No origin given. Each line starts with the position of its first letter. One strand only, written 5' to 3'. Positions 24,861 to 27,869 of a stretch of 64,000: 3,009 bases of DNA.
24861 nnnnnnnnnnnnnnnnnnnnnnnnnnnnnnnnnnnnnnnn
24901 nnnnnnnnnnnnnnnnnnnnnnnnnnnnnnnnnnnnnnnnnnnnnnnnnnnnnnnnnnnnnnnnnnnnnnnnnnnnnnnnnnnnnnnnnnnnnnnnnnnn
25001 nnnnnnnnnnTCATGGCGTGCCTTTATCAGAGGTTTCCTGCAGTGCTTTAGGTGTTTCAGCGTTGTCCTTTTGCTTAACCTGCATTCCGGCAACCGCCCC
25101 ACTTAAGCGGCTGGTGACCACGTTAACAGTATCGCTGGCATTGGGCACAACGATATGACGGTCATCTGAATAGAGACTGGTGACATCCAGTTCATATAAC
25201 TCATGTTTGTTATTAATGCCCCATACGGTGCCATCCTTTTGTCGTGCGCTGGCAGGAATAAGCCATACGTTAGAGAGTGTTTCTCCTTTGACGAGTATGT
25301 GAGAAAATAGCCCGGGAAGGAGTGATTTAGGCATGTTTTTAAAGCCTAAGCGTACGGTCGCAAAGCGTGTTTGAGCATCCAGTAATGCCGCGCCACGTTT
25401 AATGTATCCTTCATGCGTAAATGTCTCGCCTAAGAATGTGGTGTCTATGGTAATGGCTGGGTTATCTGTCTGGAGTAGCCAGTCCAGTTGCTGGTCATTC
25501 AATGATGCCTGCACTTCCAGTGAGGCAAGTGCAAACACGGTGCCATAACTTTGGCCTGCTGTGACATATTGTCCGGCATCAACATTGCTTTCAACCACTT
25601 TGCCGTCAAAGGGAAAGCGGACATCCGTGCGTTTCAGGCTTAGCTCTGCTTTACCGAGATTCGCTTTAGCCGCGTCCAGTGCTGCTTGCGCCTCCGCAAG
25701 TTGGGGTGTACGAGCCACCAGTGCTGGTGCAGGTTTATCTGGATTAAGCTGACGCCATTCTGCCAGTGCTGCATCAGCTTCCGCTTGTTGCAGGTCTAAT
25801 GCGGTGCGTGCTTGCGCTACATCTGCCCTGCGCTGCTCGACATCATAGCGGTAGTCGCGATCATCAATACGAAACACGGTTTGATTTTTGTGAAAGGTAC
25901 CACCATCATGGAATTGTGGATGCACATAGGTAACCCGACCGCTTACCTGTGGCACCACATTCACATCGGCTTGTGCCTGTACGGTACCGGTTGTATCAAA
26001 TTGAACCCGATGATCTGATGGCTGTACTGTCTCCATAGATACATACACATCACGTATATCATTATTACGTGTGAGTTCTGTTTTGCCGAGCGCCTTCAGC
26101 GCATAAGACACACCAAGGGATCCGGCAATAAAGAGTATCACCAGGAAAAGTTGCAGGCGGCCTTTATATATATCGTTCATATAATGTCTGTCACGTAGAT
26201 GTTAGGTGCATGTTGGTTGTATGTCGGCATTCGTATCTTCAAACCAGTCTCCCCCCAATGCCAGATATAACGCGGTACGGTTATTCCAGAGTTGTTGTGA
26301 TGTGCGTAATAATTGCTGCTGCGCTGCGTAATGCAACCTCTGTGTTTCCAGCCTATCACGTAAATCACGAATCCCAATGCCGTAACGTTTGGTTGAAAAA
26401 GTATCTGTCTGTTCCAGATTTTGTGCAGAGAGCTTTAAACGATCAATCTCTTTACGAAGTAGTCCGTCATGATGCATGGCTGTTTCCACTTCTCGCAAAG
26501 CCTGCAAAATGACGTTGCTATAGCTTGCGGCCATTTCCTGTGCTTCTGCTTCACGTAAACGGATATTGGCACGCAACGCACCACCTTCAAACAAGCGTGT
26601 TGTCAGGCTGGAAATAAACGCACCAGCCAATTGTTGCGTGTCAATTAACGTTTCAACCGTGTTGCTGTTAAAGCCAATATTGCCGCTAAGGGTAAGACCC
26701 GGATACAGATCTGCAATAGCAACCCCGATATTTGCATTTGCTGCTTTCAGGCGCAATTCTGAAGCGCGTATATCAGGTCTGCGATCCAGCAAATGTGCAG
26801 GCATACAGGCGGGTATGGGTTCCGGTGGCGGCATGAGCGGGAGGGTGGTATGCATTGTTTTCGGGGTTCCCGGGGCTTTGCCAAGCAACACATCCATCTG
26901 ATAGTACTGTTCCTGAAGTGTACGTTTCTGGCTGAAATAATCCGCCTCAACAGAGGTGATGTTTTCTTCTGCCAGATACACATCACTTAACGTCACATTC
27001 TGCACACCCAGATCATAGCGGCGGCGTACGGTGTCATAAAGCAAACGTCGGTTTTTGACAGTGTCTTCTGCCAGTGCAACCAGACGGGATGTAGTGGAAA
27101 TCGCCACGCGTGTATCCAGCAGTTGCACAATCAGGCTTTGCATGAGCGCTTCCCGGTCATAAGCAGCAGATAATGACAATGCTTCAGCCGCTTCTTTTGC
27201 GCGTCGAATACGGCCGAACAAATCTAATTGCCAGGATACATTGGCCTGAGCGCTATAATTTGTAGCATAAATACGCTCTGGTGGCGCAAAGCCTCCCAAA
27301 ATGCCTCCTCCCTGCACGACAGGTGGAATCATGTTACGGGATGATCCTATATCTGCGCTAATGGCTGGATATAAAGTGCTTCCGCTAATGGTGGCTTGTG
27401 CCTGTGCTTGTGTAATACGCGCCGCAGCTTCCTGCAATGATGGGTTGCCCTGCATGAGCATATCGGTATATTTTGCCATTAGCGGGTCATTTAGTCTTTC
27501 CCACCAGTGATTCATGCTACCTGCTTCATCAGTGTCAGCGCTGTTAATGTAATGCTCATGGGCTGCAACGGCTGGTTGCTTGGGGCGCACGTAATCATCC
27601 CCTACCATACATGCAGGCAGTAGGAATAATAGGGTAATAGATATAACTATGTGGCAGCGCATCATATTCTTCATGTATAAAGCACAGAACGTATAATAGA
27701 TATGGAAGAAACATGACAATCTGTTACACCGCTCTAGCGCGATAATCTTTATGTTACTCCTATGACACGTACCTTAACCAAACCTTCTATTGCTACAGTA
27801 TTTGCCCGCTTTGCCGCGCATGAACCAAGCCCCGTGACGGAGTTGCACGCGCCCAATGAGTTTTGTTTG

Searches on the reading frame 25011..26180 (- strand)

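Call 55: search_protein_families(library=ncbifam, proteins=[window:25011-26180:-], max_evalue=1e-10)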
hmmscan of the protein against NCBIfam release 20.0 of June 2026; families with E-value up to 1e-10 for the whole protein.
window:25011-26180:- (389 aa): 10 families
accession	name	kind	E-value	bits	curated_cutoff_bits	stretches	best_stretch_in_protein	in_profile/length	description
TIGR01730.1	RND_mfp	subfamily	3.3e-40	138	94.9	1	47-369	1-320/322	efflux RND transporter periplasmic adaptor subunit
NF045904.1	RND-peri-MexE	equivalog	7.5e-21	74.4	714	1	47-297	38-291/390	multidrug efflux RND transporter periplasmic adaptor subunit MexE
NF008589.1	PRK11556.1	equivalog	1.9e-18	66.5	391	1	63-368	75-385/392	MdtA/MuxA family multidrug efflux RND transporter periplasmic adaptor subunit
TIGR00998.1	8a0101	subfamily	1.1e-17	64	390.8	1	119-260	146-278/334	EmrA/EmrK family multidrug efflux transporter periplasmic adaptor subunit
NF000272.2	OqxA_adapt_sub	exception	9.3e-17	61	835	1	61-308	55-312/391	multidrug efflux RND transporter periplasmic adaptor subunit OqxA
TIGR00999.1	8a0102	subfamily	1.9e-16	60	319.3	1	97-315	5-220/271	CzcB/NccB family metal efflux transporter periplasmic adaptor subunit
NF007850.1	PRK10559.1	equivalog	5.5e-15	55.3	400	1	70-240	37-203/303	p-hydroxybenzoic acid efflux pump subunit AaeA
NF007785.0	PRK10476.1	equivalog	1.3e-14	53.9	376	0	160-232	184-256/347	multidrug transporter subunit MdtN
NF033834.1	RND_adapt_MexA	exception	6.9e-14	51.7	750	1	27-310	20-295/373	multidrug efflux RND transporter periplasmic adaptor subunit MexA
NF011604.1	PRK15030.1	equivalog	1.9e-13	50.2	765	1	37-372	32-377/397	multidrug efflux RND transporter periplasmic adaptor subunit AcrA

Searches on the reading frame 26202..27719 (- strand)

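Call 55: search_protein_families(library=ncbifam, proteins=[window:26202-27719:-], max_evalue=1e-10)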
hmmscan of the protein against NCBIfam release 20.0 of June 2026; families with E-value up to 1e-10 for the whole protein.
window:26202-27719:- (505 aa): 8 families
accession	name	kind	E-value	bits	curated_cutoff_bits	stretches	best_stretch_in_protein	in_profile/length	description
TIGR01845.1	outer_NodT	subfamily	8.8e-92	308.3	210.05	1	30-490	3-459/460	efflux transporter outer membrane subunit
NF033143.1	efflux_OM_AdeK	equivalog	8e-47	160.1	900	1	46-498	28-468/480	multidrug efflux RND transporter AdeIJK outer membrane channel subunit AdeK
NF033142.1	efflux_OM_AdeC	exception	1.5e-40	139.2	975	1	34-491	16-461/465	multidrug efflux RND transporter AdeABC outer membrane channel subunit AdeC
NF007347.1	PRK09837.1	subfamily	1.3e-38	133.1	598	1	25-494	6-461/461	Cu(I)/Ag(I) efflux RND transporter outer membrane protein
TIGR01844.1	type_I_sec_TolC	subfamily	8.7e-29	100.7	225.15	1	89-489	13-398/414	TolC family outer membrane protein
NF047721.1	ToxDrgExpTdeA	equivalog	1.7e-28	99.8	550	1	52-491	32-452/455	toxin/drug exporter TdeA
NF007390.0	PRK09915.1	equivalog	6.3e-25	87.8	597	1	19-492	9-479/488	MdtP family multidrug efflux transporter outer membrane subunit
NF008524.1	PRK11459.1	equivalog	5.3e-16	58.5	650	1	18-420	3-405/478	multidrug resistance outer membrane protein MdtQ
